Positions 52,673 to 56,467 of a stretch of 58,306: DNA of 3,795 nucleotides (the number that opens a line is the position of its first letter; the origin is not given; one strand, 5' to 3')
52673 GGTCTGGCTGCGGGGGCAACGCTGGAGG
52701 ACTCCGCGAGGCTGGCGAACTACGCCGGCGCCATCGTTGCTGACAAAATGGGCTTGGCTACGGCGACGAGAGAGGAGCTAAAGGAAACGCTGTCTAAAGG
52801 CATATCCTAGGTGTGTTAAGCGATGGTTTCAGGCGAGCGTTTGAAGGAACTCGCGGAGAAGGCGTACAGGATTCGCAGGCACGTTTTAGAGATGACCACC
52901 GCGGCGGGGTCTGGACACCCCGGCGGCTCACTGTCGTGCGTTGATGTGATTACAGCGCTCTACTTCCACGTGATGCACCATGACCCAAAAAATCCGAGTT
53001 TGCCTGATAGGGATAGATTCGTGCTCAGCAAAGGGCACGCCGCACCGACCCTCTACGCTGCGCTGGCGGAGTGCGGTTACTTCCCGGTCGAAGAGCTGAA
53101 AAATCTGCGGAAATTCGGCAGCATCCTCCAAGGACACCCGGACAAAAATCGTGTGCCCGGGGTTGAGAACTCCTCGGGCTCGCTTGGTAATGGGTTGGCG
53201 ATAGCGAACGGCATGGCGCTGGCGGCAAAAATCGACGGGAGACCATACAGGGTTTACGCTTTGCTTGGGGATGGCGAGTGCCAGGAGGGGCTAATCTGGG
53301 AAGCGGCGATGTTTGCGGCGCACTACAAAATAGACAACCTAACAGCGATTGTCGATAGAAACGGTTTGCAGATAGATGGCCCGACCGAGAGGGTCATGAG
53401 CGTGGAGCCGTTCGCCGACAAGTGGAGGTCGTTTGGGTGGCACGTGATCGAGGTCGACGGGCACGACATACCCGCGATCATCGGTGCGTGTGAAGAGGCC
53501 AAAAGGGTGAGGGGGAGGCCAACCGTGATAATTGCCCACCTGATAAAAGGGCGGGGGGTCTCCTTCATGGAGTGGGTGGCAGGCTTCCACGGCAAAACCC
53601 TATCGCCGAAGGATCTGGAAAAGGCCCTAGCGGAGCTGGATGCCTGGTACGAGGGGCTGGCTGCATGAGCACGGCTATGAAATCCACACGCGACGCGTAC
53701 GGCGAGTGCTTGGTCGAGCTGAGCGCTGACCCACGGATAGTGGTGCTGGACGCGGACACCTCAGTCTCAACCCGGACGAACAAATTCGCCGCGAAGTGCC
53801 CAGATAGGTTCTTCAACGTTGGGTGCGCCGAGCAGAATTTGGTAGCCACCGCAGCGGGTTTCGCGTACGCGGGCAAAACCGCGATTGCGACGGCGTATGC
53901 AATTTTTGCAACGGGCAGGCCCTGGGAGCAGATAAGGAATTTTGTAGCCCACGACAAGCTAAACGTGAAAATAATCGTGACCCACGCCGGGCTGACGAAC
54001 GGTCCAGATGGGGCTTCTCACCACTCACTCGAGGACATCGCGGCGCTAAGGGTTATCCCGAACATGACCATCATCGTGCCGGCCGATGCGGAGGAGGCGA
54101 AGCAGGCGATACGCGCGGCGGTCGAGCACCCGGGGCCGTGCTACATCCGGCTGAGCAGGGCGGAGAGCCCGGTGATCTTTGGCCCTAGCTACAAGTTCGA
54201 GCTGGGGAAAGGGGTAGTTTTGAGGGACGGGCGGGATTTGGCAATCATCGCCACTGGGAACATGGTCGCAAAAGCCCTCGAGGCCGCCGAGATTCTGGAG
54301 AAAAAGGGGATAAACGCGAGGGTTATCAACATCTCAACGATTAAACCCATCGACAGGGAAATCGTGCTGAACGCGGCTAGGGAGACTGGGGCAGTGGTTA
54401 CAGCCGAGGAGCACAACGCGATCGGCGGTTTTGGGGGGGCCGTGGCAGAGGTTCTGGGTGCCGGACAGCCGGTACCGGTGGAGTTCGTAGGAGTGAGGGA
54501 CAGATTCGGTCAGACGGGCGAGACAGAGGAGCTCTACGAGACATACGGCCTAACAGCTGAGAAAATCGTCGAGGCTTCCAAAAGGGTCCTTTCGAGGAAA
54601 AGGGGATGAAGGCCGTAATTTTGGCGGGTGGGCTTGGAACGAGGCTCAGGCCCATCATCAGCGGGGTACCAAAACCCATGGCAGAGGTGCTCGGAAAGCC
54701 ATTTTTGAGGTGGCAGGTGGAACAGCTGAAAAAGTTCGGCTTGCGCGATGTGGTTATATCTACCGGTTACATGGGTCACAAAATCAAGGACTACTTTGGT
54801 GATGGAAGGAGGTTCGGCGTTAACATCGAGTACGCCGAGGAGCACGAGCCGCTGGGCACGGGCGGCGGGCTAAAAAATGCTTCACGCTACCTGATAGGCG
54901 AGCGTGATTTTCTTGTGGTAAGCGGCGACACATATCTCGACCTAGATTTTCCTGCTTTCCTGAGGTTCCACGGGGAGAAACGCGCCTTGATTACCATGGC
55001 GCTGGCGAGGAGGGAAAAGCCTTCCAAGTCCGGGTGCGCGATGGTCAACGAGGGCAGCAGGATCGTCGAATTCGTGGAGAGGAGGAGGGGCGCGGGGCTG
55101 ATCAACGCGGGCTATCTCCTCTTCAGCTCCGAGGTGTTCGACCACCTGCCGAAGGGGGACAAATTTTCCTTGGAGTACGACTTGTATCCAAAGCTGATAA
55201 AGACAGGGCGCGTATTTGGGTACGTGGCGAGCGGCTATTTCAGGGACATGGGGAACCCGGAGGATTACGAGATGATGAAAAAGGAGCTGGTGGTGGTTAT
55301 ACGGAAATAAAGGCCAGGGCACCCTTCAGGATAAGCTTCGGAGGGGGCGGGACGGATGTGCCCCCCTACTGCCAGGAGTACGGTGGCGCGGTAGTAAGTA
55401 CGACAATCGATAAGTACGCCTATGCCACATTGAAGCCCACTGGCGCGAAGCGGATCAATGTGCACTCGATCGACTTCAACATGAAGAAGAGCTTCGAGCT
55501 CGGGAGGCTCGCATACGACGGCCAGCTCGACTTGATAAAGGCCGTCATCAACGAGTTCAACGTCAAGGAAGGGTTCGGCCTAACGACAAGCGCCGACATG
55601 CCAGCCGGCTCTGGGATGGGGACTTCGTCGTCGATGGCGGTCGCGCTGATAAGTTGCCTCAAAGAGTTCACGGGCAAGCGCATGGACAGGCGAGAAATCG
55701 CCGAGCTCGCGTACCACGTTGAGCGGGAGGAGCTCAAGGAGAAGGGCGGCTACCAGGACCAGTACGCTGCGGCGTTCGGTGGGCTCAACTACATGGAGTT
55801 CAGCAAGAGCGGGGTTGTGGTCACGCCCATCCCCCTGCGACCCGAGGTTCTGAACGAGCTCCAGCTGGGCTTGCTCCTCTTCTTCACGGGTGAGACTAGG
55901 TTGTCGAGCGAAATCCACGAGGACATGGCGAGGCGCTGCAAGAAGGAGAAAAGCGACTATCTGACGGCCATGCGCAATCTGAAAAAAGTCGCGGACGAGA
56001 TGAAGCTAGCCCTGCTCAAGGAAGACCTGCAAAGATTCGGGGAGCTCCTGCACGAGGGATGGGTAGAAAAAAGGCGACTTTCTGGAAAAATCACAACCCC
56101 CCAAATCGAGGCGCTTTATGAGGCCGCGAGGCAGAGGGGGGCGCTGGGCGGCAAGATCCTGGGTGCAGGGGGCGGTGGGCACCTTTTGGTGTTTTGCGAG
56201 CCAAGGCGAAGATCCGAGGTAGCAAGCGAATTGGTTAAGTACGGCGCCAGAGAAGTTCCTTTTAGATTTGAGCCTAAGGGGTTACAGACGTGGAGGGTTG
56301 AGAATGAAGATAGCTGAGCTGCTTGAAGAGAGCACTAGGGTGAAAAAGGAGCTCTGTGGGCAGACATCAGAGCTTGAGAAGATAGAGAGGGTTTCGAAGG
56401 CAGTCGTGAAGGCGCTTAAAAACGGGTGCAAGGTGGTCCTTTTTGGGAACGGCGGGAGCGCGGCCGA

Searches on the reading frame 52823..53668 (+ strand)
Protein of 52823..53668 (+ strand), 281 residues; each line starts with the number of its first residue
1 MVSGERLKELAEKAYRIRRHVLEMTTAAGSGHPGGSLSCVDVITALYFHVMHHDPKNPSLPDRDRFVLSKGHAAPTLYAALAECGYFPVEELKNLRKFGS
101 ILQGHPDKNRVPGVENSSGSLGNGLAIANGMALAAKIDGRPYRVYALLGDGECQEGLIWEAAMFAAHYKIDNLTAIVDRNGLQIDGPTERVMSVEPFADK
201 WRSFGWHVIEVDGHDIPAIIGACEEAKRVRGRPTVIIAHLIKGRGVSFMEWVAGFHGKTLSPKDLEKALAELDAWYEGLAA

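Call 68: search_protein_families(library=pfam, proteins=[window:52823-53668:+], max_evalue=0.0001)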
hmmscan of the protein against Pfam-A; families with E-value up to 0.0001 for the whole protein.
window:52823-53668:+ (281 aa): 4 families
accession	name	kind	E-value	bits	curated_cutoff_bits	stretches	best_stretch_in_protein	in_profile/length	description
PF00456.26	Transketolase_N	-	1.3e-57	195.8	22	1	16-268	8-271/334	Transketolase, thiamine diphosphate binding domain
PF00676.26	E1_dh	-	1.8e-13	50.5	22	1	114-230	96-211/300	Dehydrogenase E1 component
PF13292.11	DXP_synthase_N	-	3.1e-11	43.5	21.2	1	8-185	16-176/274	1-deoxy-D-xylulose-5-phosphate synthase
PF09364.15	XFP_N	-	4.7e-05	22.8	23.7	1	109-218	130-239/364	XFP N-terminal domain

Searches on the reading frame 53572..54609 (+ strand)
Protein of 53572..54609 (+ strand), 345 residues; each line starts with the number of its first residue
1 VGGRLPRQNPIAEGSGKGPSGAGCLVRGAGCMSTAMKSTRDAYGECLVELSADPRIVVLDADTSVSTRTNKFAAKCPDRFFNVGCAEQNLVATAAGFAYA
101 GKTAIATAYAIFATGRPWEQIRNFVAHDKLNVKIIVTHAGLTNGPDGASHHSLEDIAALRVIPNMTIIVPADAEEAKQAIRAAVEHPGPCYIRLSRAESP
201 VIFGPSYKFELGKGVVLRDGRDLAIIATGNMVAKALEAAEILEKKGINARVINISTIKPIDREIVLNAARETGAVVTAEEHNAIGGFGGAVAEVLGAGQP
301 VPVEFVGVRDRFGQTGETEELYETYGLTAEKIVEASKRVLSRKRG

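Call 68: search_protein_families(library=pfam, proteins=[window:53572-54609:+], max_evalue=0.0001)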
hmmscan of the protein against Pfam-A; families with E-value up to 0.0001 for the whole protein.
window:53572-54609:+ (345 aa): 3 families
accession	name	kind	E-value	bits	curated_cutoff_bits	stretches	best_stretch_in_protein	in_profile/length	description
PF02779.29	Transket_pyr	-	1.2e-42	145.9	27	1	37-198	3-171/174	Transketolase, pyrimidine binding domain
PF02780.25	Transketolase_C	-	5.7e-34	117.1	25.9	1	212-332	1-124/124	Transketolase, C-terminal domain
PF22613.1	Transketolase_C_1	-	8.4e-08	32.9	27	1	220-328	11-113/113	Transketolase-like TK C-terminal domain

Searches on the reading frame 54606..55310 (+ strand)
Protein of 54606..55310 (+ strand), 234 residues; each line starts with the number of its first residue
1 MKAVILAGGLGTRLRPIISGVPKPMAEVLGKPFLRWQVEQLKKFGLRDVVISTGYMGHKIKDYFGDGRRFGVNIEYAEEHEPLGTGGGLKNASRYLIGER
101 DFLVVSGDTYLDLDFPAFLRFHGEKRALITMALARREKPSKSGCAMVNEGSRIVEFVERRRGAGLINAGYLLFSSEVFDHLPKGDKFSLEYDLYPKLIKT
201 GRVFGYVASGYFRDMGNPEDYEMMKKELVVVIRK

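Call 68: search_protein_families(library=pfam, proteins=[window:54606-55310:+], max_evalue=0.0001)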
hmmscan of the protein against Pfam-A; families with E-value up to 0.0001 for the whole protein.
window:54606-55310:+ (234 aa): 2 families
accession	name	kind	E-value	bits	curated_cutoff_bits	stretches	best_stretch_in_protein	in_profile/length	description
PF00483.29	NTP_transferase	-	8.1e-36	124.3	21.2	1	2-225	1-239/245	Nucleotidyl transferase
PF12804.13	NTP_transf_3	-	1.6e-13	51.5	27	1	3-122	1-110/160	MobA-like NTP transferase domain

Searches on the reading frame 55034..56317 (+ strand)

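Call 68: search_protein_families(library=pfam, proteins=[window:55034-56317:+], max_evalue=0.0001)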
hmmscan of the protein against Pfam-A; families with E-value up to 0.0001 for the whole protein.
window:55034-56317:+ (427 aa): 2 families
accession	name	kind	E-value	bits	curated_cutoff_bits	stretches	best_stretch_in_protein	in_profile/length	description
PF00288.32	GHMP_kinases_N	-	1.3e-18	67.4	22.3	1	168-250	7-87/87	GHMP kinases N terminal domain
PF08544.19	GHMP_kinases_C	-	1.1e-13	51.8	21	1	326-404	4-83/85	GHMP kinases C terminal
